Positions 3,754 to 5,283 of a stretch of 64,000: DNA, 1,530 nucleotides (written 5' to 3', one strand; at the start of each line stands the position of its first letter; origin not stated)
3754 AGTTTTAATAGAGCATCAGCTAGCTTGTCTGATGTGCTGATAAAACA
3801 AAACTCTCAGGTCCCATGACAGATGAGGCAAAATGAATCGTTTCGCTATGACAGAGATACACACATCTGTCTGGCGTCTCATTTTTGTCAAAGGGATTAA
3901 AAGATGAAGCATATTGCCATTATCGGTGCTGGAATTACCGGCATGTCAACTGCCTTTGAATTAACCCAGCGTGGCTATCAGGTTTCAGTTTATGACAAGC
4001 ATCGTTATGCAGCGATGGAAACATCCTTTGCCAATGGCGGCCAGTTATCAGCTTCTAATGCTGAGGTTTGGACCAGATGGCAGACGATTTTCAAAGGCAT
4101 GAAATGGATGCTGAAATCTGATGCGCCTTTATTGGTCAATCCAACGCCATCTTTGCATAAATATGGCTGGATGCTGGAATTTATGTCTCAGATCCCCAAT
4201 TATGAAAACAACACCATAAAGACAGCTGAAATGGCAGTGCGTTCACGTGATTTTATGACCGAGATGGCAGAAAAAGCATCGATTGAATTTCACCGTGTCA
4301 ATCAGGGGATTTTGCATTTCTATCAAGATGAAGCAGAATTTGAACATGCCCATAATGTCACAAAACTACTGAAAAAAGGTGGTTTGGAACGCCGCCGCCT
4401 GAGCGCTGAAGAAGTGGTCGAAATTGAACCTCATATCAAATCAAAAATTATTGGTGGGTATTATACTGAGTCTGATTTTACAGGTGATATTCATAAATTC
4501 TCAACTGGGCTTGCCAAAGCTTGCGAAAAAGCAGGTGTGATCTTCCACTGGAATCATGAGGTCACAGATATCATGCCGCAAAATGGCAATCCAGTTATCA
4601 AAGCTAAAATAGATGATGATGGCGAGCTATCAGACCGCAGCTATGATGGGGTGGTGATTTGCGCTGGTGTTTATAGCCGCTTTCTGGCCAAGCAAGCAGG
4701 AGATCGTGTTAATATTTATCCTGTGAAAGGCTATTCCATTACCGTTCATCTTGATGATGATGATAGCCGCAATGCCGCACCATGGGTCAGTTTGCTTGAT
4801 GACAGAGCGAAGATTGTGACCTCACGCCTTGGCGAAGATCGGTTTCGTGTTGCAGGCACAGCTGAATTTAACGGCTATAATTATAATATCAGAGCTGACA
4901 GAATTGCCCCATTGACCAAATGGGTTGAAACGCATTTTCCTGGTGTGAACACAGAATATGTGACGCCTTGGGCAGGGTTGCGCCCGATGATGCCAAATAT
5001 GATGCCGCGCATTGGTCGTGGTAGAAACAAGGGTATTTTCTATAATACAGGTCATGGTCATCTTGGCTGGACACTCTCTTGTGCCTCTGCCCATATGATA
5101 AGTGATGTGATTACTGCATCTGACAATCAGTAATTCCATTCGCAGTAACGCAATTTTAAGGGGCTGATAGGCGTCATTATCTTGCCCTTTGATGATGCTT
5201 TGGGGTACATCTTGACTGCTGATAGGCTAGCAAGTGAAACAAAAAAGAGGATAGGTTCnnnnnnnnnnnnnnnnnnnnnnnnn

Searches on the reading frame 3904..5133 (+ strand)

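Call 59: search_protein_families(library=ncbifam, proteins=[window:3904-5133:+], max_evalue=1e-10)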
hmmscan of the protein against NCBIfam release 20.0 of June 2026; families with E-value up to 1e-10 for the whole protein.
window:3904-5133:+ (409 aa): 8 families
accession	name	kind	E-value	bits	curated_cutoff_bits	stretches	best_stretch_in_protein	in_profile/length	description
NF009074.0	PRK12409.1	equivalog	1.7e-201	669.7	494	1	1-406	1-406/410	D-amino acid dehydrogenase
NF001933.0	PRK00711.1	subfamily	3.3e-103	346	383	1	3-406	2-402/429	D-amino acid dehydrogenase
TIGR02352.1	thiamin_ThiO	equivalog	8.4e-43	146.8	250.8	1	115-405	69-349/351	glycine oxidase ThiO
NF033460.1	glycerol3P_ox_II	equivalog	1.3e-16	60.7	460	0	114-266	67-216/361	type 2 glycerol-3-phosphate oxidase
NF008726.1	PRK11728.1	equivalog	1.6e-16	60.2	299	1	101-276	56-222/389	L-2-hydroxyglutarate oxidase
TIGR03364.1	HpnW_proposed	hypoth_equivalog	2.4e-14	53.2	285.1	0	107-264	56-203/365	TIGR03364 family FAD-dependent oxidoreductase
TIGR03197.1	MnmC_Cterm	equivalog_domain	2.5e-13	49.9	174.2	0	3-47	1-45/400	FAD-dependent 5-carboxymethylaminomethyl-2-thiouridine(34) oxidoreductase MnmC1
NF002480.1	PRK01747.1-1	equivalog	7e-12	44.5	540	0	2-48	249-295/645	bifunctional tRNA (5-methylaminomethyl-2-thiouridine)(34)-methyltransferase MnmC2/FAD-dependent 5-carboxymethylaminomethyl-2-thiouridine(34)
